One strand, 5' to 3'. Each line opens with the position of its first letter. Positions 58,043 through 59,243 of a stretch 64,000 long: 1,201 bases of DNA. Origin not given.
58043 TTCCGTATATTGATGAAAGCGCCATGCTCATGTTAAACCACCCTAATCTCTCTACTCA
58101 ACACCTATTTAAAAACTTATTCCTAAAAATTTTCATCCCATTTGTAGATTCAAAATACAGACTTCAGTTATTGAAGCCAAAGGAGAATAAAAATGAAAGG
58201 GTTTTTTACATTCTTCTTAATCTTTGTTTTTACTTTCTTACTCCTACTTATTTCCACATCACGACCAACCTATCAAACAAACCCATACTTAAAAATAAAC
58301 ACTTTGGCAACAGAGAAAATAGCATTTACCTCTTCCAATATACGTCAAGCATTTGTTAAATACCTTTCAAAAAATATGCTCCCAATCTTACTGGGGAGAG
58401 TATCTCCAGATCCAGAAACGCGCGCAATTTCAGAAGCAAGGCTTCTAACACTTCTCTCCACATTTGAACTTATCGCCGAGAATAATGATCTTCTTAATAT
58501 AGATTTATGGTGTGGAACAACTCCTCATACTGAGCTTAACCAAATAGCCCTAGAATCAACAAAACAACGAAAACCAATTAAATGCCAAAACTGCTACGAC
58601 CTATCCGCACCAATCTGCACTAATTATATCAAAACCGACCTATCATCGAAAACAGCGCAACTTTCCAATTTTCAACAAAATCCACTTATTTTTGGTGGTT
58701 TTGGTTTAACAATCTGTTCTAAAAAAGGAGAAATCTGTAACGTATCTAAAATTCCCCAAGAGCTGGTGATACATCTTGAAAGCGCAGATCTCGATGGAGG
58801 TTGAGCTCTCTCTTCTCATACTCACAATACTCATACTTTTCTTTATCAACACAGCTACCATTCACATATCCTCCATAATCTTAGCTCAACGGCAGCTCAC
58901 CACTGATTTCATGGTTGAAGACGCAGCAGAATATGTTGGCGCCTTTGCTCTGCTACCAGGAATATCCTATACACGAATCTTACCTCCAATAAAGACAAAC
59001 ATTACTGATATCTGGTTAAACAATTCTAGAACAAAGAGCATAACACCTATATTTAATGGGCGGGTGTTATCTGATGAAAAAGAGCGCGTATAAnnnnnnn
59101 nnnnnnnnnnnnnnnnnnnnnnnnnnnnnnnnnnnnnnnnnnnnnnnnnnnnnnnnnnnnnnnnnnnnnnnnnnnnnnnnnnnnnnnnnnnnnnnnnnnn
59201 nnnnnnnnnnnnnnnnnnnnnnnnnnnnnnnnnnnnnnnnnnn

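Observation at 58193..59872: Cluster of type-IV-pilin-like genes with class III signal peptides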

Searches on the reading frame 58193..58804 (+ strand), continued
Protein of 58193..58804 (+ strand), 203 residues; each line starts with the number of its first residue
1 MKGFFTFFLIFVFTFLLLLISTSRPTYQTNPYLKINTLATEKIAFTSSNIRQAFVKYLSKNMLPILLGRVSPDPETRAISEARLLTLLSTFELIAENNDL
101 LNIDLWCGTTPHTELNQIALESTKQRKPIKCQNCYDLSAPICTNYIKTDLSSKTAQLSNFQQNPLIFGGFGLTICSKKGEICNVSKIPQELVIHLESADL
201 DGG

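Call 51: find_encoding_contigs(protein=P0005, flank=6000, max_places=1)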
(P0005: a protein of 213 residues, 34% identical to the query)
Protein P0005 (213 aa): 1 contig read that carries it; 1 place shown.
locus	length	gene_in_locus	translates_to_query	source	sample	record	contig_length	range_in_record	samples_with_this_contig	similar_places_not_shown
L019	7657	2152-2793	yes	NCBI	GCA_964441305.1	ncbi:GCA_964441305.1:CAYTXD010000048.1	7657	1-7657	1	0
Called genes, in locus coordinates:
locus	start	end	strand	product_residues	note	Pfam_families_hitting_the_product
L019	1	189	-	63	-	?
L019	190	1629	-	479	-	PF02366:PMT, PF13231:PMT_2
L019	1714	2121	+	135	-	PF04956:TrbC (weak)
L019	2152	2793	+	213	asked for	-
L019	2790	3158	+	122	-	-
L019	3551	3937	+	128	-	-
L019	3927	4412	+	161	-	-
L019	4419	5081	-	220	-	PF01988:VIT1 (faint)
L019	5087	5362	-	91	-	PF02680:DUF211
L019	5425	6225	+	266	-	PF02110:HK, PF01256:Carb_kinase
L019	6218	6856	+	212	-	PF02581:TMP-TENI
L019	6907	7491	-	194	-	PF13580:SIS_2 (faint), PF01380:SIS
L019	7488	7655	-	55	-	?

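Call 52: find_encoding_contigs(protein=P0009, flank=6000, max_places=1)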
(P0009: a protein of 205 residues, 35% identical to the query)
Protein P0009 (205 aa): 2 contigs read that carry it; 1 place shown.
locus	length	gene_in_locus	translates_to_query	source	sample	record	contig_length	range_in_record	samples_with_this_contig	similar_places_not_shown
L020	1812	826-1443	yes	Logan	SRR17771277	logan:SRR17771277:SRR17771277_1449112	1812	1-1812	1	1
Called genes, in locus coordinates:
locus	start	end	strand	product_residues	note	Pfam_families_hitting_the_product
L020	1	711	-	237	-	?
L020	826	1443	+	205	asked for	-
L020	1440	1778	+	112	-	-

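Call 66: search_solved_structures(query=A1, max_evalue=10)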
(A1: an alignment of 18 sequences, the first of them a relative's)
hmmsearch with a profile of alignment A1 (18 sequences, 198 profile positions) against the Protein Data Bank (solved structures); distinct sequences matched with E-value up to 10: 1.
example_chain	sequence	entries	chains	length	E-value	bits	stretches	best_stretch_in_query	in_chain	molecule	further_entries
6kf4_G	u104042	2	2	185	0.071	16.1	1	72-116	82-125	Transcription factor E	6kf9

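Call 77: fold_search(model_id=the predicted structure, library=pdb)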
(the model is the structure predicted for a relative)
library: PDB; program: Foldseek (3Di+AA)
matches with E <= 10: 145; with E <= 0.001: 0
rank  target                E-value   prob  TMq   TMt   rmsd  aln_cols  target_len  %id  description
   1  1rq0_A                3.7e-01  0.04  0.14  0.10  19.1       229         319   11  Crystal structure of peptide releasing factor 1 (released 2004-08-17)
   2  1rq0_B                6.2e-01  0.03  0.14  0.10  19.8       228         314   11  Crystal structure of peptide releasing factor 1 (released 2004-08-17)
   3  4uxo_C                8.6e-01  0.03  0.16  0.12  15.1       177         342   13  Conserved mechanisms of microtubule-stimulated ADP release, ATP binding, and force generation in transport kinesins (released 2014-09-24)
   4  5lfk_B                9.7e-01  0.05  0.20  0.18  18.1       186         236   11  Crystal structure of CpxAHDC (hemiphosphorylated form) (released 2017-06-07)
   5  4lle_C                1.0e+00  0.14  0.16  0.25   5.9        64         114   14  The crystal structure of R60L mutant of the histidine kinase (KinB) sensor domain from Pseudomonas aeruginosa PA01 (released 2013-08-07)
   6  5wbf_C                1.0e+00  0.03  0.17  0.15  19.1       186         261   13  Double CACHE (dCACHE) sensing domain of TlpC chemoreceptor from Helicobacter pylori (released 2017-11-08)
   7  8f1a_K                1.3e+00  0.01  0.11  0.07  18.3       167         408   10  Apo KIF20A[1-565] class-1 in complex with a microtubule (released 2023-09-20)
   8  4lle_B                1.3e+00  0.13  0.16  0.24   5.8        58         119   14  The crystal structure of R60L mutant of the histidine kinase (KinB) sensor domain from Pseudomonas aeruginosa PA01 (released 2013-08-07)
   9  3lfl_C                1.7e+00  0.20  0.20  0.18   3.8        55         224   16  Crystal Structure of human Glutathione Transferase Omega 1, delta 155 (released 2010-11-24)
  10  3n24_F                1.9e+00  0.10  0.15  0.23   5.5        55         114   14  The crystal structure of a two-component sensor domain (3rd form) from Pseudomonas aeruginosa PA01 (released 2010-06-02)
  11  3l34_E                2.0e+00  0.11  0.17  0.24   6.0        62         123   13  The crystal structure of a two-component sensor domain (2nd form) from Pseudomonas aeruginosa PA01 (released 2010-01-12)
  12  6qrj                  2.0e+00  0.02  0.15  0.08  18.2       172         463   11  Crystal structure of ShkA full-length in complex with AMPPNP (released 2020-01-08)
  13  7a3z                  2.1e+00  0.02  0.19  0.15  12.7       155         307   12  OSM-3 kinesin motor domain complexed with Mg.ADP (released 2021-02-03)
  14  2q22_C                2.1e+00  0.02  0.15  0.19  11.1       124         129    9  Crystal structure of uncharacterized protein (YP_323524.1) from Anabaena variabilis ATCC 29413 at 2.11 A resolution (released 2007-06-05)
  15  3n24_C                2.4e+00  0.08  0.16  0.22   6.0        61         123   13  The crystal structure of a two-component sensor domain (3rd form) from Pseudomonas aeruginosa PA01 (released 2010-06-02)
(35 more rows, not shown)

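Call 88: search_protein_families(library=pfam, max_evalue=1, proteins=[L018:7604-10234:+])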
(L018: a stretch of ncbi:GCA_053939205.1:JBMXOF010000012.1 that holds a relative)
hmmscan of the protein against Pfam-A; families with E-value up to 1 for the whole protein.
L018:7604-10234:+ (876 aa): 61 families (the best 25 are shown)
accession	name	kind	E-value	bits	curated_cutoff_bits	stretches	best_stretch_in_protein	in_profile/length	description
PF00004.35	AAA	-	3.9e-80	267.2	21.2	2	380-508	1-131/131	ATPase family associated with various cellular activities (AAA)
PF17862.7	AAA_lid_3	-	6.6e-18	64.4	27.2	2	529-564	1-36/45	AAA+ lid domain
PF13401.12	AAA_22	-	8.1e-14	52.5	27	2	657-691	8-45/130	AAA domain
PF13173.12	AAA_14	-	1.2e-13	51.6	27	2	656-720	4-73/129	AAA domain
PF09336.16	Vps4_C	-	1.2e-13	51.3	21.3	2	569-602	27-60/61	Vps4 C terminal oligomerisation domain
PF07728.20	AAA_5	-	3.9e-13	50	22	2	380-495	2-136/139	AAA domain (dynein-related subfamily)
PF05496.18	RuvB_N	-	3.2e-12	46.9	27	2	654-723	33-98/159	Holliday junction DNA helicase RuvB P-loop domain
PF13191.12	AAA_16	-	2.1e-11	45.1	32.6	2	377-409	24-59/167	AAA ATPase domain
PF07724.20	AAA_2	-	8.4e-10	39.4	27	2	379-474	5-105/166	AAA domain (Cdc48 subfamily)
PF20720.3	nSTAND3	-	1.8e-09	37.9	27.2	2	380-486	20-114/155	Novel STAND NTPase 3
PF01637.24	ATPase_2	-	1.1e-07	32.3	33.2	2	648-720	14-89/225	ATPase domain predominantly from Archaea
PF12775.13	AAA_7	-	1.7e-07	31.4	25.8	2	652-685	31-65/181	P-loop containing dynein motor region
PF05673.19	DUF815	-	1.8e-07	31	23.8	1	608-717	16-115/249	Protein of unknown function (DUF815)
PF13207.12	AAA_17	-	2e-07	31.8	27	2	660-692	1-31/136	AAA domain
PF25199.1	nSTAND_NTPase5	-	2e-07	31.4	34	2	616-722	8-109/145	Novel STAND NTPase 5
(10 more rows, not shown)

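Call 100: list_cluster_members(proteins=[P0002, P0003, P0004, P0005, P0007, P0008, P0010, P0012, P0013, P0016])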
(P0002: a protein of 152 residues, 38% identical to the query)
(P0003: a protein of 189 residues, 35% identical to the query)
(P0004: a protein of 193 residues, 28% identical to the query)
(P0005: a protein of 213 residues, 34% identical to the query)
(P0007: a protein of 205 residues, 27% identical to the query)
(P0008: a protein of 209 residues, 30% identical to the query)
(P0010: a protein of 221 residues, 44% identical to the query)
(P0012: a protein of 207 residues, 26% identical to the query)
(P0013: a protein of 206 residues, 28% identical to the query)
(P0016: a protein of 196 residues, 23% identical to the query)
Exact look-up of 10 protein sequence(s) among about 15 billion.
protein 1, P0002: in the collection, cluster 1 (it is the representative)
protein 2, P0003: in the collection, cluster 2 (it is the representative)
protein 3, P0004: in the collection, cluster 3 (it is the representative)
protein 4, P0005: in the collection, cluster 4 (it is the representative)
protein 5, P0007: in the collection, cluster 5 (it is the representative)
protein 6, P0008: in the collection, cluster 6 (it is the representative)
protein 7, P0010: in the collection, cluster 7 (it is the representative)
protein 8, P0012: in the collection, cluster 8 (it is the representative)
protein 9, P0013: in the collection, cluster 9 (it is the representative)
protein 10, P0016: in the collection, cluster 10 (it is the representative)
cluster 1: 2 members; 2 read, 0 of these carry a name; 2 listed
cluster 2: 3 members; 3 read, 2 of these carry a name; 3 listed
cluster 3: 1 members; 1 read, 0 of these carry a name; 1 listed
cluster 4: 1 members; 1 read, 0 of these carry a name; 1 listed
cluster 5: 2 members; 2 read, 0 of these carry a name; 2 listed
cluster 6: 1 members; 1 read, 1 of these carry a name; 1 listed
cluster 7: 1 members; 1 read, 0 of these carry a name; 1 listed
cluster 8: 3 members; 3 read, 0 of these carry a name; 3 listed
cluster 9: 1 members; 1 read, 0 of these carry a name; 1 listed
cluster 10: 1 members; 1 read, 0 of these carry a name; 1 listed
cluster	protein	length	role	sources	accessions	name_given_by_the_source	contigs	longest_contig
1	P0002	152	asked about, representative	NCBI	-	-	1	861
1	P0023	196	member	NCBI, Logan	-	-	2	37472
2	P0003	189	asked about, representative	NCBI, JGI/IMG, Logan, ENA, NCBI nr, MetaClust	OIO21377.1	hypothetical protein AUJ17_03570 [Candidatus Micrarchaeota archaeon CG1_02_47_40] | MAG: hypothetical protein AUJ17_03570 [Candidatus Micrarchaeota archaeon CG1_02_47_40] | \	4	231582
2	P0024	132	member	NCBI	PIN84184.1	hypothetical protein COV61_00910, partial [Candidatus Micrarchaeota archaeon ...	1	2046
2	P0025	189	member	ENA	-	-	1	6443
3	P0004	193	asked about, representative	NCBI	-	-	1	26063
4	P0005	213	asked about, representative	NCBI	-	-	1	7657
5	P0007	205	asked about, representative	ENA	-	-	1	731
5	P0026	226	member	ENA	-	-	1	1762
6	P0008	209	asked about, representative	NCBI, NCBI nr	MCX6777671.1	MAG: hypothetical protein NT157_02190 [Candidatus Micrarchaeota archaeon] | hypothetical protein [Candidatus Micrarchaeota archaeon]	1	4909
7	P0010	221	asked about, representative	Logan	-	-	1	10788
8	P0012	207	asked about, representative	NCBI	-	-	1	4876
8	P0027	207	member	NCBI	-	-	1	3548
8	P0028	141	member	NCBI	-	-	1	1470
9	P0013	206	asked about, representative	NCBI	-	-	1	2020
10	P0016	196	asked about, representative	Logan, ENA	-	-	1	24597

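Call 104: search_protein_families(library=pfam, alignment_id=A1, max_evalue=10)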
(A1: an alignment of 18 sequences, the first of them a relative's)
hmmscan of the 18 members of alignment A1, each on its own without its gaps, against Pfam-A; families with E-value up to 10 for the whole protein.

A. member 1, P0001 (203 aa): 0 families

B. families by the number of members that match (of 18 scanned): 18 families
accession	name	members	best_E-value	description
PF24827.1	AstE_AspA_cat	1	0.003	Succinylglutamate desuccinylase/Aspartoacylase catalytic domain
PF04999.18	FtsL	1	0.0067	Cell division protein FtsL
PF22867.1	YoaL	1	0.027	Protein YoaL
PF01133.22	ER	1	0.041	Enhancer of rudimentary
PF08986.15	DUF1889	1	0.051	Domain of unknown function (DUF1889)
PF00208.27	ELFV_dehydrog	1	0.055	Glutamate/Leucine/Phenylalanine/Valine dehydrogenase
PF00626.27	Gelsolin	1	0.055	Gelsolin repeat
PF21516.2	YqeH-like_C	1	0.056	YqeH-like, C-terminal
PF05545.16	FixQ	1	0.059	Cbb3-type cytochrome oxidase component FixQ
PF17474.7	U71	1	0.062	Tegument protein UL11 homolog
PF11023.14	DUF2614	1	0.071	Zinc-ribbon containing domain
PF15135.11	UPF0515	1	0.085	Uncharacterised protein UPF0515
PF22325.2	CR4_N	1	0.087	Interferon-gamma receptor, N-terminal domain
PF18028.7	Zmiz1_N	1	0.13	Zmiz1 N-terminal tetratricopeptide repeat domain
PF01901.21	O_anti_polymase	1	0.17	Putative O-antigen polymerase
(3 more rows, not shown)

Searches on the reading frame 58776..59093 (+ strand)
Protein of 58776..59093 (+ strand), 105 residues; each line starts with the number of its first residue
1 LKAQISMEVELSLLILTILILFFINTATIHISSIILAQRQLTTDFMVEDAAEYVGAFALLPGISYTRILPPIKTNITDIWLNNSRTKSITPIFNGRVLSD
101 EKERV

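Call 6: search_protein_families(library=pfam, max_evalue=1, proteins=[window:58776-59093:+])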
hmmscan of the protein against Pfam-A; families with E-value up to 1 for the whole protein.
window:58776-59093:+ (105 aa): 0 families

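Call 7: search_protein_families(library=ncbifam, max_evalue=1, proteins=[window:58776-59093:+])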
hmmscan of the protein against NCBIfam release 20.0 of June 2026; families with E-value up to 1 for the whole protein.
window:58776-59093:+ (105 aa): 3 families
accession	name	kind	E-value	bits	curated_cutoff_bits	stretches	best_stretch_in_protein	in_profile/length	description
NF002767.0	PRK02833.1-5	equivalog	0.015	15.4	222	1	9-57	20-68/136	phosphate-starvation-inducible protein PsiE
NF002764.0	PRK02833.1-2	equivalog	0.023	14.6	207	1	6-49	15-58/135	phosphate-starvation-inducible protein PsiE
NF000093.1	D_ala_D_ser_VanN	exception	0.05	12.6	700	1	74-105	56-87/343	D-alanine--D-serine ligase VanN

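Call 39: search_protein_families(library=pfam, alignment_id=A2, max_evalue=10)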
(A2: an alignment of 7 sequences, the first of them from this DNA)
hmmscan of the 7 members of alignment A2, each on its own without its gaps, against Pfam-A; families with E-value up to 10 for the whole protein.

A. member 1, seq(105 aa): 0 families

B. families by the number of members that match (of 7 scanned): 6 families
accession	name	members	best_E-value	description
PF04021.17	Class_IIIsignal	4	0.12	Class III signal peptide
PF04713.17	Pox_I5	2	0.0056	Poxvirus protein I5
PF10104.14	Brr6_like_C_C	2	0.14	Di-sulfide bridge nucleocytoplasmic transport domain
PF01956.21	EMC3_TMCO1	1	0.029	Integral membrane protein EMC3/TMCO1-like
PF01292.26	Ni_hydr_CYTB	1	0.057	Prokaryotic cytochrome b561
PF25425.1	YfjL_N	1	0.13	YfjL-like, N-terminal domain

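Call 63: search_solved_structures(query=A6, max_evalue=10)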
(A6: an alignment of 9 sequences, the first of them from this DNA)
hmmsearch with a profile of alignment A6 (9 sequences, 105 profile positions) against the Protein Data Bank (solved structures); distinct sequences matched with E-value up to 10: 5.
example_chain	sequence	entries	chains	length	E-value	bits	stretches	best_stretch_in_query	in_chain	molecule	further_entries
4hd5_A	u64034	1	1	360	0.76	13.4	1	25-85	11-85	Polysaccharide deacetylase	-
9v1j_sr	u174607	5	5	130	1.4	12.6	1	29-97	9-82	40S ribosomal protein S15a, putative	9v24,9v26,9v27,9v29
5loh_A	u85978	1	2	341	1.6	12.4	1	30-97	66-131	Serine/threonine-protein kinase greatwall,Serine/threonine-protein kinase greatwall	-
8v5h_A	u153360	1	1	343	1.6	12.4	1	30-97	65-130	Serine/threonine-protein kinase greatwall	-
9v21_sr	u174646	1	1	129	1.7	12.3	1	30-97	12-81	40S ribosomal protein S15a, putative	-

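Call 102: search_protein_families(library=ncbifam, alignment_id=A6, max_evalue=10)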
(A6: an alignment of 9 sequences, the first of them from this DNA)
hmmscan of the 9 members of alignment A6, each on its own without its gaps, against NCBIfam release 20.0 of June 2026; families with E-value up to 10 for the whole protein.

A. member 1, seq(105 aa): 3 families
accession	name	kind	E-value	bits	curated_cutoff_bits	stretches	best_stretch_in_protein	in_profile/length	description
NF002767.0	PRK02833.1-5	equivalog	0.015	15.4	222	1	9-57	20-68/136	phosphate-starvation-inducible protein PsiE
NF002764.0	PRK02833.1-2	equivalog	0.023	14.6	207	1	6-49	15-58/135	phosphate-starvation-inducible protein PsiE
NF000093.1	D_ala_D_ser_VanN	exception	0.05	12.6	700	1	74-105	56-87/343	D-alanine--D-serine ligase VanN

B. families by the number of members that match (of 9 scanned): 8 families
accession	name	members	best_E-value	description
TIGR02125.1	CytB-hydogenase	1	0.001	Ni/Fe-hydrogenase, b-type cytochrome subunit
NF002767.0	PRK02833.1-5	1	0.015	phosphate-starvation-inducible protein PsiE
NF002764.0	PRK02833.1-2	1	0.023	phosphate-starvation-inducible protein PsiE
TIGR02759.1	TraD_Ftype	1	0.048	type IV conjugative transfer system coupling protein TraD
NF000093.1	D_ala_D_ser_VanN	1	0.05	D-alanine--D-serine ligase VanN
TIGR01869.1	casC_Cse4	1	0.059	type I-E CRISPR-associated protein Cas7/Cse4/CasC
TIGR00427.1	TIGR00427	1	0.1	NAAT family transporter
NF033632.1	SLATT_4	1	0.11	SLATT domain-containing protein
